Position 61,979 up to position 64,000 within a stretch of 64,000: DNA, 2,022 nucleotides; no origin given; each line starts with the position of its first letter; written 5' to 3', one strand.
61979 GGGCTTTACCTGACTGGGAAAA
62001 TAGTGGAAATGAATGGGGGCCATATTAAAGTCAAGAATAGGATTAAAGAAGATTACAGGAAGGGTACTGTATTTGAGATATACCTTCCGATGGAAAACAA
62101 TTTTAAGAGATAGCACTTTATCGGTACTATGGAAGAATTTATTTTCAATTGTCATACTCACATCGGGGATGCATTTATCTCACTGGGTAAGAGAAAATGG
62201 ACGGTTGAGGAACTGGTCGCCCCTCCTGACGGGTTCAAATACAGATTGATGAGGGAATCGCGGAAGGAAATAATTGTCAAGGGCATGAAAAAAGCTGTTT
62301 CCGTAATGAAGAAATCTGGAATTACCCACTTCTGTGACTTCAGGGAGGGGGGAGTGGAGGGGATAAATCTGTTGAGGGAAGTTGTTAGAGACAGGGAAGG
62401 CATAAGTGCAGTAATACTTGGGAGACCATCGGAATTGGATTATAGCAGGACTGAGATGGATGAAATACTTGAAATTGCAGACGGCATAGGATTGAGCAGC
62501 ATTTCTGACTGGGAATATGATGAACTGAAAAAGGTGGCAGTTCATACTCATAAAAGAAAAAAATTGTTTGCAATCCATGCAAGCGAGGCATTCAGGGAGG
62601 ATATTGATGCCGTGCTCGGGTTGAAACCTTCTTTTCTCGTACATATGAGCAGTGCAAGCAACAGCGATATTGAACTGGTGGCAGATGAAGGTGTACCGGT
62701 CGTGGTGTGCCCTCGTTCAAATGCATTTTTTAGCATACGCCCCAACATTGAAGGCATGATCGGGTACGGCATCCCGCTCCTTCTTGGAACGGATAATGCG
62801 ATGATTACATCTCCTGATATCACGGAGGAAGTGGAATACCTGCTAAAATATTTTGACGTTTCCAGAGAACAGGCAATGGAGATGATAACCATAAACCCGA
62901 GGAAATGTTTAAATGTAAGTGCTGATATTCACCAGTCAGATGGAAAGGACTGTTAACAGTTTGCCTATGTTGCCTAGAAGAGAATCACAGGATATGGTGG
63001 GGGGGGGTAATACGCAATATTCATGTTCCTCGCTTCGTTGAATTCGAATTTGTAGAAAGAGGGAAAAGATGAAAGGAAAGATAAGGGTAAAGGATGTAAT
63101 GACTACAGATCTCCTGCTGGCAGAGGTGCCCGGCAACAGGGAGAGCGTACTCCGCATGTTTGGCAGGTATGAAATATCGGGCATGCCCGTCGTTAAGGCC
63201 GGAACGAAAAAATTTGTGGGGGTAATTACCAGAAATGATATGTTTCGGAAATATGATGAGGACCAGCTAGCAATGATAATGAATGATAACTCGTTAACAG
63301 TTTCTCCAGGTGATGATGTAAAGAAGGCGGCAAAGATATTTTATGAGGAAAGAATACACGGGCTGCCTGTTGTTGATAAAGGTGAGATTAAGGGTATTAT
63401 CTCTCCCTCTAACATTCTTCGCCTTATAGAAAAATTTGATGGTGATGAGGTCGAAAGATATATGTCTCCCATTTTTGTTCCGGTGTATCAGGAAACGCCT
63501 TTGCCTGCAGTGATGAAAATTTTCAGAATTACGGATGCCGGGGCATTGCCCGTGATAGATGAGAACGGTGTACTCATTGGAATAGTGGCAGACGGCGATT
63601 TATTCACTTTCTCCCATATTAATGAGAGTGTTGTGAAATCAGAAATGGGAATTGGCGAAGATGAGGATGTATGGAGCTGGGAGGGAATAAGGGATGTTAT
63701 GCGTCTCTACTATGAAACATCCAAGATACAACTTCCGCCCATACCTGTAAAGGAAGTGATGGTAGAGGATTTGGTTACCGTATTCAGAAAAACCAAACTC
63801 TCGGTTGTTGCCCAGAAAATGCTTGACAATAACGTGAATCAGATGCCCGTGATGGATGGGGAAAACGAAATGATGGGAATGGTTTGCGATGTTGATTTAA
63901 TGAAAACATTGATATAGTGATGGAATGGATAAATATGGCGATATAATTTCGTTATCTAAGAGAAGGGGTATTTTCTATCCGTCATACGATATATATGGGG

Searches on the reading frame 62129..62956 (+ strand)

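Call 55: search_protein_families(library=pfam, proteins=[window:62129-62956:+], max_evalue=0.00001)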
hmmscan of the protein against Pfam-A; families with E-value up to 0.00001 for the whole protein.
window:62129-62956:+ (275 aa): 1 family
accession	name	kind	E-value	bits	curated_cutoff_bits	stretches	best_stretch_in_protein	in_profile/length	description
PF01979.26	Amidohydro_1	-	3.5e-17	63.1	25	1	6-265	7-302/345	Amidohydrolase family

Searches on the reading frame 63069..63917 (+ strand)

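Call 55: search_protein_families(library=pfam, proteins=[window:63069-63917:+], max_evalue=0.00001)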
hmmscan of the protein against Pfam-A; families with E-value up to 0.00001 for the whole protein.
window:63069-63917:+ (282 aa): 1 family
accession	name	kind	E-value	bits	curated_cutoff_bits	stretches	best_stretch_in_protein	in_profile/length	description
PF00571.33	CBS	-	3.9e-43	146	24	4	70-121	4-56/57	CBS domain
